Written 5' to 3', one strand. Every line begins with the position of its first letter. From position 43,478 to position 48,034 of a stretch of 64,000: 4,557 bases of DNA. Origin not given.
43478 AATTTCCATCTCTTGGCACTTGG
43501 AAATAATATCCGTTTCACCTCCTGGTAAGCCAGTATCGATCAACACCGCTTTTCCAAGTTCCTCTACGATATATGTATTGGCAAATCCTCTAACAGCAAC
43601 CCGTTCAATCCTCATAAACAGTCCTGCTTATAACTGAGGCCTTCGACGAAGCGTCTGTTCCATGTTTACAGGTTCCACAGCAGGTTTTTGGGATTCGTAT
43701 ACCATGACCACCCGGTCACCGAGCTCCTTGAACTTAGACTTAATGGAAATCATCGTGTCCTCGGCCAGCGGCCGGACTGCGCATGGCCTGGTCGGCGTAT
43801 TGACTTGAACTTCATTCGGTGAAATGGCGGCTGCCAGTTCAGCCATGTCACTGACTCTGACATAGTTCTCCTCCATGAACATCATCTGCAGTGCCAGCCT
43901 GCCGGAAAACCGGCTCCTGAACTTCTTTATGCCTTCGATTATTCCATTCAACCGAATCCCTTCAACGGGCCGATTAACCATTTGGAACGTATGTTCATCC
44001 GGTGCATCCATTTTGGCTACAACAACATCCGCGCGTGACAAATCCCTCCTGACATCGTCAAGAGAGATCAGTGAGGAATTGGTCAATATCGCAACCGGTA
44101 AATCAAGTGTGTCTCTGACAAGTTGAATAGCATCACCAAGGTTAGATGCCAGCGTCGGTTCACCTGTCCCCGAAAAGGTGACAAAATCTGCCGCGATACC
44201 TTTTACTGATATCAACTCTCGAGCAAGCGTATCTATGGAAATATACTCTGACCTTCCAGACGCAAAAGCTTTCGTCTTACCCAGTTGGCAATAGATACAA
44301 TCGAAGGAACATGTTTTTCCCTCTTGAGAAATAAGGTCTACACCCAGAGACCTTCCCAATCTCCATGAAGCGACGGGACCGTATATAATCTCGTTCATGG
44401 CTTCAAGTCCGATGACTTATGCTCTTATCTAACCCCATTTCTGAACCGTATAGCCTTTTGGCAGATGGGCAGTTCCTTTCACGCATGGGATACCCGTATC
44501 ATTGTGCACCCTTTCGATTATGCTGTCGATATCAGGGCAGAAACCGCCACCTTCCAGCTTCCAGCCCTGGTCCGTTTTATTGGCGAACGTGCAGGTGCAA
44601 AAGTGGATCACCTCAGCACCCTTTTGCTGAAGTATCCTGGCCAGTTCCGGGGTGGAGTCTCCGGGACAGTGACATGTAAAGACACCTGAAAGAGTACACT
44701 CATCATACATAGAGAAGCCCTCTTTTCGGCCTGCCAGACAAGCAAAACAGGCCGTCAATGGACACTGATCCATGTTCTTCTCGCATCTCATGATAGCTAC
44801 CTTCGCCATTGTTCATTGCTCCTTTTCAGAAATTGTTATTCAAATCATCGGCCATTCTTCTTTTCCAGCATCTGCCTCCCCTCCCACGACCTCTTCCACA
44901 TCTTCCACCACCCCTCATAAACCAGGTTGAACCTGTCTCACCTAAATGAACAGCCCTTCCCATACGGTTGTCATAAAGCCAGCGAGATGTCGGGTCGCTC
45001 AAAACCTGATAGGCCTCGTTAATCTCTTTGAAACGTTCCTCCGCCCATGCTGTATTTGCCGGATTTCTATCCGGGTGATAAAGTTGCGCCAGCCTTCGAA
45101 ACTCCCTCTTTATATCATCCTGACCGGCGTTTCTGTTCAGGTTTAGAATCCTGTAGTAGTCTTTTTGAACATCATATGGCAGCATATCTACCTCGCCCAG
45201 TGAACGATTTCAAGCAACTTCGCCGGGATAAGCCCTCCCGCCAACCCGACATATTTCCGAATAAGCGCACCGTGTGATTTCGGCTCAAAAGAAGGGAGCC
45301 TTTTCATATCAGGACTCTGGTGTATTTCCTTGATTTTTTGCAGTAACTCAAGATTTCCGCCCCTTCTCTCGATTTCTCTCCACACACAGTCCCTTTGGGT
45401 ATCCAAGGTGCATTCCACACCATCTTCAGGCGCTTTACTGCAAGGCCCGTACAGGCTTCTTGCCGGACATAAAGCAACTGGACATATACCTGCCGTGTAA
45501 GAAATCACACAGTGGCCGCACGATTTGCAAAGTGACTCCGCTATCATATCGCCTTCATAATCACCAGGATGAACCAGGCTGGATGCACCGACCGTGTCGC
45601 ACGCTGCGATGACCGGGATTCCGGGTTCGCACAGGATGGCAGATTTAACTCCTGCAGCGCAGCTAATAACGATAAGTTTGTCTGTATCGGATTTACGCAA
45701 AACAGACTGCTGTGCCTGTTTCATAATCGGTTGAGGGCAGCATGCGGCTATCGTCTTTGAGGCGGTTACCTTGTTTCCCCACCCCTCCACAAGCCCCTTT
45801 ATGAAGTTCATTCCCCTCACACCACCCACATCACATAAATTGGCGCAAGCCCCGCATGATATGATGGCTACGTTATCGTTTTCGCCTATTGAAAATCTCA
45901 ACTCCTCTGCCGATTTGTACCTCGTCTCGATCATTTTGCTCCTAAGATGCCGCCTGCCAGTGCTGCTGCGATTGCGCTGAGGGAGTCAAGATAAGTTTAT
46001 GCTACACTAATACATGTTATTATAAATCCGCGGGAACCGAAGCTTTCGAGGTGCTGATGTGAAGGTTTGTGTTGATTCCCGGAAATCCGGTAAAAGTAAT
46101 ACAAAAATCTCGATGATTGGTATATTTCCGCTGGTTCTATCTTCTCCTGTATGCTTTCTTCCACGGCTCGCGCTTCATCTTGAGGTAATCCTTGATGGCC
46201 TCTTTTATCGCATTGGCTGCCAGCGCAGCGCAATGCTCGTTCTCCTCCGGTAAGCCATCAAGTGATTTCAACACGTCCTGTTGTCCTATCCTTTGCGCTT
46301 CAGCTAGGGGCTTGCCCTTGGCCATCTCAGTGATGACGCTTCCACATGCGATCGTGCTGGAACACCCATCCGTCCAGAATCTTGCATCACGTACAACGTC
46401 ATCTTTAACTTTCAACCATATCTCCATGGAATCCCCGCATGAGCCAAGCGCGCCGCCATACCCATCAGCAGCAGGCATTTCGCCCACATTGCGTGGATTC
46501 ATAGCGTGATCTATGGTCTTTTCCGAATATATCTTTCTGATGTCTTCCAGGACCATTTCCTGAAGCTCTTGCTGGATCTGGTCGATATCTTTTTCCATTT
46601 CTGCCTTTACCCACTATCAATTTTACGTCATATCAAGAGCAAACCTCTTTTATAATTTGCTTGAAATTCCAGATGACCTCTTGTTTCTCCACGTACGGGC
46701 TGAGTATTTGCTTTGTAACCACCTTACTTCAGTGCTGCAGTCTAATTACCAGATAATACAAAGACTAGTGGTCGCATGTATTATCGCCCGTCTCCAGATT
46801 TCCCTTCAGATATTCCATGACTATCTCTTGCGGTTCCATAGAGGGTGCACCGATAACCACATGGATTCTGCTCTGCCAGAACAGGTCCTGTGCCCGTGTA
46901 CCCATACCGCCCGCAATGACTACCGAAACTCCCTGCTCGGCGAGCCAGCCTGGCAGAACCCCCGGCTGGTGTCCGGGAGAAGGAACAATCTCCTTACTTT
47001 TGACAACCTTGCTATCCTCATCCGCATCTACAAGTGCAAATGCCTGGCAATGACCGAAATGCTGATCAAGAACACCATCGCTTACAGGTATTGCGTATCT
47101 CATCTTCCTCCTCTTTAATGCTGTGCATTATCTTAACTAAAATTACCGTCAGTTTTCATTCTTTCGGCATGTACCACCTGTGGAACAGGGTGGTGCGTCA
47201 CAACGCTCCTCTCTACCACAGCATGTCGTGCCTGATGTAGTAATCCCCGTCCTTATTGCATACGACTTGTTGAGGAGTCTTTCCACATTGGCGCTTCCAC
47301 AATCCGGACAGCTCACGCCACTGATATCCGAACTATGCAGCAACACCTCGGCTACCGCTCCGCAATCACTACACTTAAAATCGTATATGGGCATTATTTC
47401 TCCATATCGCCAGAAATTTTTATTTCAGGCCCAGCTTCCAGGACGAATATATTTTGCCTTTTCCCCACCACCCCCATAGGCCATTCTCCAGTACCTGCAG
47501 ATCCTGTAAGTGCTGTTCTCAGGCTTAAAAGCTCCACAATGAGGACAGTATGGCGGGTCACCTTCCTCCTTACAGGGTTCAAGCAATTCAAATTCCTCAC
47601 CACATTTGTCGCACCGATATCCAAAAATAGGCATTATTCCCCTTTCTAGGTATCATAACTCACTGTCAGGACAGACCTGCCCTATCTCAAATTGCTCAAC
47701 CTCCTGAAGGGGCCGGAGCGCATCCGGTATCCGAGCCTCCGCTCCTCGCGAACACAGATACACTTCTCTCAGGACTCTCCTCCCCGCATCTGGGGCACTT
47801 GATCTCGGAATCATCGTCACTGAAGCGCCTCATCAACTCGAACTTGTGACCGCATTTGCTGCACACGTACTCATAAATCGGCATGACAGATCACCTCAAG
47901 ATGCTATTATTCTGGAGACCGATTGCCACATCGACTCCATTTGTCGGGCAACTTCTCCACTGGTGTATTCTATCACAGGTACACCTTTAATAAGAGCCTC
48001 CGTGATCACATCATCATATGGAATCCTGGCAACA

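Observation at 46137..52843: Tightly packed minus-strand locus of NifX-domain, MinD-ferredoxin, FmdB zinc-ribbon, DUF5320 and Gly/Arg-rich proteins behind a DUF134 regulator: candidate undescribed metallocluster-handling system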

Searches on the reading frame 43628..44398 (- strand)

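Call 4: search_protein_families(library=pfam, proteins=[window:43628-44398:-], max_evalue=0.01)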
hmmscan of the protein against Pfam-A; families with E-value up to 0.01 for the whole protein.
window:43628-44398:- (256 aa): 1 family
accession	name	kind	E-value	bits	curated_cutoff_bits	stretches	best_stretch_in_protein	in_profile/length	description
PF04055.27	Radical_SAM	-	9.4e-12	45.9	29.5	1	29-188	6-165/166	Radical SAM superfamily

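Call 60: search_protein_families(library=ncbifam, proteins=[window:43628-44398:-], max_evalue=0.001)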
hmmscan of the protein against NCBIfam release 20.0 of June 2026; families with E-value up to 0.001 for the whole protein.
window:43628-44398:- (256 aa): 10 families
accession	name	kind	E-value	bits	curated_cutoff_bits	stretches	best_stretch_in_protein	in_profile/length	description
TIGR04317.1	W_rSAM_matur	equivalog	3.4e-12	46.1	380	1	28-200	12-182/349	tungsten cofactor oxidoreductase radical SAM maturase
TIGR02668.1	moaA_archaeal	equivalog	1.5e-10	40.6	325.25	1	27-221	17-205/303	GTP 3',8-cyclase MoaA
TIGR02495.1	NrdG2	equivalog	1.2e-08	34.6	131.15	1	29-195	25-183/193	anaerobic ribonucleoside-triphosphate reductase activating protein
TIGR02666.1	moaA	equivalog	1.5e-07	30.7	284.05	1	29-190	19-181/336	GTP 3',8-cyclase MoaA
NF001199.0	PRK00164.2-1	equivalog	1.9e-07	30.5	231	1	28-190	20-176/308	GTP 3',8-cyclase MoaA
NF038283.1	viperin_w_prok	equivalog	7.3e-07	28.6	180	1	28-162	10-149/281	viperin family antiviral radical SAM protein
TIGR04100.1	rSAM_pair_X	hypoth_equivalog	1.3e-05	24.9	262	1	29-145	17-141/197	TIGR04100 family radical SAM protein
TIGR03972.1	rSAM_TYW1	equivalog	2e-05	23.9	317.95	1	71-195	120-241/297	4-demethylwyosine synthase TYW1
TIGR04321.1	spiroSPASM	subfamily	0.00057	18.7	250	1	29-179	240-395/510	spiro-SPASM protein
TIGR04278.1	viperin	exception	0.00077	18.6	450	1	28-194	67-228/347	antiviral radical SAM protein viperin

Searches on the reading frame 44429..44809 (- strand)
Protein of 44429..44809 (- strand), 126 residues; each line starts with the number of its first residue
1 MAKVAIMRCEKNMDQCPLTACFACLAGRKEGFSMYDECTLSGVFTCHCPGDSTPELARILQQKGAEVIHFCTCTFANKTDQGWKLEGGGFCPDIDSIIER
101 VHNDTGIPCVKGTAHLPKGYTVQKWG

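Call 4: search_protein_families(library=pfam, proteins=[window:44429-44809:-], max_evalue=0.01)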
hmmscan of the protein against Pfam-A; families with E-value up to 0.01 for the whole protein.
window:44429-44809:- (126 aa): 1 family
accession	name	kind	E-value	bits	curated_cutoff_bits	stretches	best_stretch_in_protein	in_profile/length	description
PF08821.16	CGGC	-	7e-24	84.5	27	1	3-113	1-105/106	CGGC domain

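Call 60: search_protein_families(library=ncbifam, proteins=[window:44429-44809:-], max_evalue=0.001)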
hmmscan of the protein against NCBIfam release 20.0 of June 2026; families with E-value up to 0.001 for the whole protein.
window:44429-44809:- (126 aa): 0 families

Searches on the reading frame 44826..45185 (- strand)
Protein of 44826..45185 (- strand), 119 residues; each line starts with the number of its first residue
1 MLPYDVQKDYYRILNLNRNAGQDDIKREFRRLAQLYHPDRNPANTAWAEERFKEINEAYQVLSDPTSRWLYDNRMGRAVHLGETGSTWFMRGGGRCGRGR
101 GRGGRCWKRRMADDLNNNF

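Call 4: search_protein_families(library=pfam, proteins=[window:44826-45185:-], max_evalue=0.01)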
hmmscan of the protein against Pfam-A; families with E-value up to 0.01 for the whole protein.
window:44826-45185:- (119 aa): 1 family
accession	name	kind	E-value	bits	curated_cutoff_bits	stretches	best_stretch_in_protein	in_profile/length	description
PF00226.36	DnaJ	-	3.9e-25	88.2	27.8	1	9-72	1-63/63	DnaJ domain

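Call 60: search_protein_families(library=ncbifam, proteins=[window:44826-45185:-], max_evalue=0.001)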
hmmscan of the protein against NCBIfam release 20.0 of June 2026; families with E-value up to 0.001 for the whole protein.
window:44826-45185:- (119 aa): 16 families
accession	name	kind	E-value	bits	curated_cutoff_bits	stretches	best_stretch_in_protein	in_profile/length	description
NF037946.1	terminal_TopJ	equivalog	3.1e-26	92.1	300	1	7-72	4-67/810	terminal organelle assembly protein TopJ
TIGR02349.1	DnaJ_bact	equivalog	1.2e-24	87.4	377.2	1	9-82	1-72/354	molecular chaperone DnaJ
NF008035.0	PRK10767.1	subfamily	2.1e-23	83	338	1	7-84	3-79/374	molecular chaperone DnaJ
NF010892.0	PRK14299.1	equivalog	2.8e-23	82.6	392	1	7-80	3-74/291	chaperone protein DnaJ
TIGR03835.1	termin_org_DnaJ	equivalog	4.5e-21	75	512.25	1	8-73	2-65/871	terminal organelle assembly protein TopJ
NF010894.0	PRK14301.1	equivalog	1e-20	74.1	548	1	7-83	3-77/373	chaperone protein DnaJ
NF010874.0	PRK14281.1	equivalog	2.2e-20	73.2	619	1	7-78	2-71/397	chaperone protein DnaJ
NF010872.0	PRK14279.1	equivalog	1.9e-19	70.1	556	1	6-102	7-101/394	molecular chaperone DnaJ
NF010871.0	PRK14278.1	equivalog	4.3e-19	68.6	502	1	7-73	2-66/378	molecular chaperone DnaJ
NF010885.0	PRK14292.1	equivalog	6.7e-19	68.1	585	1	8-89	2-80/371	chaperone protein DnaJ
NF007618.0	PRK10266.1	equivalog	2.9e-13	50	403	1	8-73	4-67/306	curved DNA-binding protein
NF050028.1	CldAdptActJ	equivalog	2e-10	41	150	1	9-70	3-68/93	cold adaptation protein ActJcold adaptation protein ActJ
TIGR00714.1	hscB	equivalog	2e-05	24.7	46.75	1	23-68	6-53/156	Fe-S protein assembly co-chaperone HscB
NF006948.0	PRK09430.1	equivalog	2.5e-05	24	162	1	8-63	200-261/267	co-chaperone DjlA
NF002935.0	PRK03578.1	equivalog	0.00011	22.7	198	1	5-71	3-75/176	Fe-S protein assembly co-chaperone HscB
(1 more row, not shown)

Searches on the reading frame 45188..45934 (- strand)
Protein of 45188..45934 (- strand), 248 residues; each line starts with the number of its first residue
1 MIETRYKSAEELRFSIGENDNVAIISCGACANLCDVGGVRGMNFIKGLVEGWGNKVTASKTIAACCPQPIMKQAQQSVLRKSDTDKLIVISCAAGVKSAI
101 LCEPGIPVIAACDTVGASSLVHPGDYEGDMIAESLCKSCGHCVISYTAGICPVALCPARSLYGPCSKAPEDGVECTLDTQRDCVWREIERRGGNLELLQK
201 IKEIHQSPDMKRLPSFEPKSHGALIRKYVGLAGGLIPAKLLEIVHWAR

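Call 4: search_protein_families(library=pfam, proteins=[window:45188-45934:-], max_evalue=0.01)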
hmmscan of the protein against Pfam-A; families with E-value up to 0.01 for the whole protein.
window:45188-45934:- (248 aa): 1 family
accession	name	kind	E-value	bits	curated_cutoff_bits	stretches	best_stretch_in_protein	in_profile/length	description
PF12225.13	DUF5981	-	2.5e-18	65.9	23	1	131-209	17-93/95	Methylene-tetrahydrofolate reductase C terminal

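Call 60: search_protein_families(library=ncbifam, proteins=[window:45188-45934:-], max_evalue=0.001)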
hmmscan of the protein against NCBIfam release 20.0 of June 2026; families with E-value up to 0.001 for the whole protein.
window:45188-45934:- (248 aa): 0 families

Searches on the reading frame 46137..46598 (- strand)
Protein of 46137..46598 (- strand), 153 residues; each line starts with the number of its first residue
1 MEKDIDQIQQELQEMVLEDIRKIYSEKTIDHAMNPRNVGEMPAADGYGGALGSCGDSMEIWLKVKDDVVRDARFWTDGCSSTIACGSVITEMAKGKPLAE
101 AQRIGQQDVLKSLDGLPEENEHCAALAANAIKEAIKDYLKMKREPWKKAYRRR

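Call 4: search_protein_families(library=pfam, proteins=[window:46137-46598:-], max_evalue=0.01)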
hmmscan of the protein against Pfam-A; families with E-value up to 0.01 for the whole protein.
window:46137-46598:- (153 aa): 1 family
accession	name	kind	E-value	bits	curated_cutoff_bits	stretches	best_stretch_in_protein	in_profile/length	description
PF01592.21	NifU_N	-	1.1e-34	119.7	22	1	24-142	2-124/127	NifU-like N terminal domain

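Call 58: search_protein_families(library=ncbifam, proteins=[window:46137-46598:-], max_evalue=0.001)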
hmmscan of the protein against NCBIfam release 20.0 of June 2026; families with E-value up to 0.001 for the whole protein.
window:46137-46598:- (153 aa): 4 families
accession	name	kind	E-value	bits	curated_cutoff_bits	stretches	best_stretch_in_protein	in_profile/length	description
TIGR03419.1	NifU_clost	equivalog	3.2e-40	137.3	187.9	1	24-142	1-120/121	Fe-S cluster assembly scaffold protein NifU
TIGR02000.1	NifU_proper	equivalog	2.8e-27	95.9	273.3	1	24-138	4-121/290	Fe-S cluster assembly protein NifU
TIGR01999.1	iscU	equivalog_domain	3.1e-27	95.1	192.4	1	24-141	1-122/124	Fe-S cluster assembly scaffold IscU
TIGR01994.1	SUF_scaf_2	equivalog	6.1e-16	58.7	92.5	1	21-106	2-88/137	Fe-S cluster assembly sulfur transfer protein SufU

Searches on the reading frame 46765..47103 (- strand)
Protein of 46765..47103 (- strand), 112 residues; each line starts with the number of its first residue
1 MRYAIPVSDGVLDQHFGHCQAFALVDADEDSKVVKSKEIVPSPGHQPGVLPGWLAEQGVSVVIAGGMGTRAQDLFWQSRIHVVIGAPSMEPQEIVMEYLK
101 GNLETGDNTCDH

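Call 4: search_protein_families(library=pfam, proteins=[window:46765-47103:-], max_evalue=0.01)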
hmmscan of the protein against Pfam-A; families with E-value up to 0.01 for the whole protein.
window:46765-47103:- (112 aa): 1 family
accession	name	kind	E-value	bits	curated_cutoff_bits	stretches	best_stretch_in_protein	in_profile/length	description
PF02579.22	Nitro_FeMo-Co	-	4.3e-20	72.2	26.3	1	9-99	2-93/94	Dinitrogenase iron-molybdenum cofactor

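Call 14: search_solved_structures(query=window:46765-47103:-, max_evalue=0.01)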
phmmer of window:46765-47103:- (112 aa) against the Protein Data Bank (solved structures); distinct sequences matched with E-value up to 0.01: 3.
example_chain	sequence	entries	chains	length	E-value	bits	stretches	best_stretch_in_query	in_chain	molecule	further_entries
1t3v_A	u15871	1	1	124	2e-09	40.9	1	8-108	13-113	conserved hypothetical protein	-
2yx6_A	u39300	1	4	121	2.3e-09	40.7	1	1-103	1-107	Hypothetical protein PH0822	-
1o13_A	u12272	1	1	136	2.5e-09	40.5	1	8-108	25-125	probable NifB protein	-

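Call 60: search_protein_families(library=ncbifam, proteins=[window:46765-47103:-], max_evalue=0.001)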
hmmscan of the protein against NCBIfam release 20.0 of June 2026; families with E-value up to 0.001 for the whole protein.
window:46765-47103:- (112 aa): 1 family
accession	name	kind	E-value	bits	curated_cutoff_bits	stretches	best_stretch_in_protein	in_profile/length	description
NF041136.1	MrpORP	equivalog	3.6e-35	121.9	450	1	1-103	265-365/365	iron-sulfur cluster carrier protein MrpORP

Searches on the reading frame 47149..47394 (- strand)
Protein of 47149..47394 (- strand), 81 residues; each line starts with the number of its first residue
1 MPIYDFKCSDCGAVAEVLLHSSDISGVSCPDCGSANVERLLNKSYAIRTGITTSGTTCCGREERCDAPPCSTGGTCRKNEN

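Call 4: search_protein_families(library=pfam, proteins=[window:47149-47394:-], max_evalue=0.01)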
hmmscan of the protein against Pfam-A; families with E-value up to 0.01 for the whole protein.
window:47149-47394:- (81 aa): 3 families
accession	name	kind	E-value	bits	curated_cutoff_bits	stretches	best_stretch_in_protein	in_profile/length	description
PF09723.15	Zn_ribbon_8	-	1.3e-14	54.4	34.4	1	1-41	1-41/41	Zinc ribbon domain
PF23451.1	Zn_ribbon_PaaD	-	0.0078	16.3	27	1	23-40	11-28/53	PaaD zinc beta ribbon domain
PF01155.25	HypA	-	0.0093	16.4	28.9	0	6-41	71-101/112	Hydrogenase/urease nickel incorporation, metallochaperone, hypA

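Call 60: search_protein_families(library=ncbifam, proteins=[window:47149-47394:-], max_evalue=0.001)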
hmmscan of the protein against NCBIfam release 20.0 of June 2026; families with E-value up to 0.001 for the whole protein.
window:47149-47394:- (81 aa): 2 families
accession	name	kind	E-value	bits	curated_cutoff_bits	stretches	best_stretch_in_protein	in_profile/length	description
TIGR02605.1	CxxC_CxxC_SSSS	subfamily_domain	6e-15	55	31.3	1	1-47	1-46/52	FmdB family zinc ribbon protein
NF053663.1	RPWMISH_prot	domain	2.1e-07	31.7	120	1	1-71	1-69/115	RPWMISH domain-containing protein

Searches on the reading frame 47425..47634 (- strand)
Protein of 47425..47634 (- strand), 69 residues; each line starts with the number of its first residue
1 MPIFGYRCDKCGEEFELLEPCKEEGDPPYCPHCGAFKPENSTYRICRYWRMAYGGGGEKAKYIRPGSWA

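Call 4: search_protein_families(library=pfam, proteins=[window:47425-47634:-], max_evalue=0.01)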
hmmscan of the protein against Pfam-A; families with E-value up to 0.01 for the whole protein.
window:47425-47634:- (69 aa): 5 families
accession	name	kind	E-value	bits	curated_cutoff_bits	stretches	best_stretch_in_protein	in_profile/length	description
PF09723.15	Zn_ribbon_8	-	7.2e-11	42.4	34.4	1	1-35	1-34/41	Zinc ribbon domain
PF12172.15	zf-ChsH2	-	0.0009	19.4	23.2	0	28-39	26-37/37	ChsH2, rubredoxin-like zinc ribbon domain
PF13248.11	Zn_ribbon_3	-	0.0023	17.8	27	0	29-39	4-15/26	zinc-ribbon domain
PF23458.2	DUF7130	-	0.0042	17.4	35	1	6-38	54-81/89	Domain of unknown function (DUF7130)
PF18912.6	DZR_2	-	0.0089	16.3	27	0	27-46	7-24/56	Double zinc ribbon domain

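Call 60: search_protein_families(library=ncbifam, proteins=[window:47425-47634:-], max_evalue=0.001)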
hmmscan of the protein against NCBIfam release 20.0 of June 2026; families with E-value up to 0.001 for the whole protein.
window:47425-47634:- (69 aa): 2 families
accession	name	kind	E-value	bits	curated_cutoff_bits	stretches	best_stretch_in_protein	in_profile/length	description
TIGR02605.1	CxxC_CxxC_SSSS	subfamily_domain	2.8e-11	43.3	31.3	1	1-36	1-35/52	FmdB family zinc ribbon protein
NF053663.1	RPWMISH_prot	domain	2.6e-06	28.1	120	1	1-36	1-35/115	RPWMISH domain-containing protein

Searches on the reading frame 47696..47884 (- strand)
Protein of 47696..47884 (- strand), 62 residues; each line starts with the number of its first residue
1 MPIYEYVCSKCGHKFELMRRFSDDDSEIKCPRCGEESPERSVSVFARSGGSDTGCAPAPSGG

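Call 3: search_protein_families(library=pfam, proteins=[window:47696-47884:-], max_evalue=0.01)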
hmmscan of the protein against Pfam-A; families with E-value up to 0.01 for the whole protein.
window:47696-47884:- (62 aa): 20 families
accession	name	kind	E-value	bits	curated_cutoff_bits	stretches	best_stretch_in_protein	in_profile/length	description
PF09723.15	Zn_ribbon_8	-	7e-17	61.6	34.4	1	1-40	1-39/41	Zinc ribbon domain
PF13248.11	Zn_ribbon_3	-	7.6e-05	22.5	27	0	26-40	1-14/26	zinc-ribbon domain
PF17283.8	Zn_ribbon_SprT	-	0.00032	21.1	28.1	0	4-14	3-13/38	SprT-like zinc ribbon domain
PF18439.7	zf_UBZ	-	0.00045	20.2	25.6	0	6-16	3-13/32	Ubiquitin-Binding Zinc Finger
PF13717.11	Zn_ribbon_4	-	0.00091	19.6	30.3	1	8-35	5-33/36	zinc-ribbon domain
PF12773.13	DZR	-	0.0011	19.5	27.3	1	7-39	14-36/45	Double zinc ribbon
PF08271.17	Zn_Ribbon_TF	-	0.0017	18.3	29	0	5-16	19-30/43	TFIIB zinc-binding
PF10122.14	Zn_ribbon_Com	-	0.0024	17.7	22.9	1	10-35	6-32/52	Mu-like prophage protein Com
PF01155.25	HypA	-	0.0033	17.9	28.9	1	5-37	70-96/112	Hydrogenase/urease nickel incorporation, metallochaperone, hypA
PF14803.11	Zn_ribbon_Nudix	-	0.0034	17.7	25.6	0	8-34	3-29/34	Nudix N-terminal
PF13240.11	Zn_Ribbon_1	-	0.0038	17.4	25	0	29-36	1-8/23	zinc-ribbon domain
PF19134.6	DUF5817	-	0.0039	17.6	31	1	7-48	5-42/57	Domain of unknown function (DUF5817)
PF01096.23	Zn_ribbon_TFIIS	-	0.0039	17.4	21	0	6-15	29-38/39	Transcription factor S-II (TFIIS)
PF23451.1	Zn_ribbon_PaaD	-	0.0043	17.1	27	0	23-40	10-27/53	PaaD zinc beta ribbon domain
PF04438.22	zf-HIT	-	0.0047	17.1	24.7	0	26-35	12-21/30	HIT zinc finger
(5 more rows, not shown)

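Call 60: search_protein_families(library=ncbifam, proteins=[window:47696-47884:-], max_evalue=0.001)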
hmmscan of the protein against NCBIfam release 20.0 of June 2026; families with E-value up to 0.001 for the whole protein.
window:47696-47884:- (62 aa): 6 families
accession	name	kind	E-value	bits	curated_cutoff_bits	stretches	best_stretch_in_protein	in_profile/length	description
TIGR02605.1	CxxC_CxxC_SSSS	subfamily_domain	9.6e-20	70.4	31.3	1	1-50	1-51/52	FmdB family zinc ribbon protein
NF053663.1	RPWMISH_prot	domain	3.2e-10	40.8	120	1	1-40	1-39/115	RPWMISH domain-containing protein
NF047912.1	ECs_2282_CxxC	subfamily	1.5e-05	24.8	37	1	6-38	3-38/60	ECs_2282 family putative zinc-binding protein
NF038384.1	zinc_YnfU_fam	subfamily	7.2e-05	22.3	36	0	16-39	5-28/52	YnfU family zinc-binding protein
TIGR04104.1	cxxc_20_cxxc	subfamily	0.00028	21.2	45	1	7-36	2-34/93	TIGR04104 family putative zinc finger protein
TIGR04165.1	methano_modCys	hypoth_equivalog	0.00073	19.7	60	0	6-17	37-48/50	TIGR04165 family Cys-rich peptide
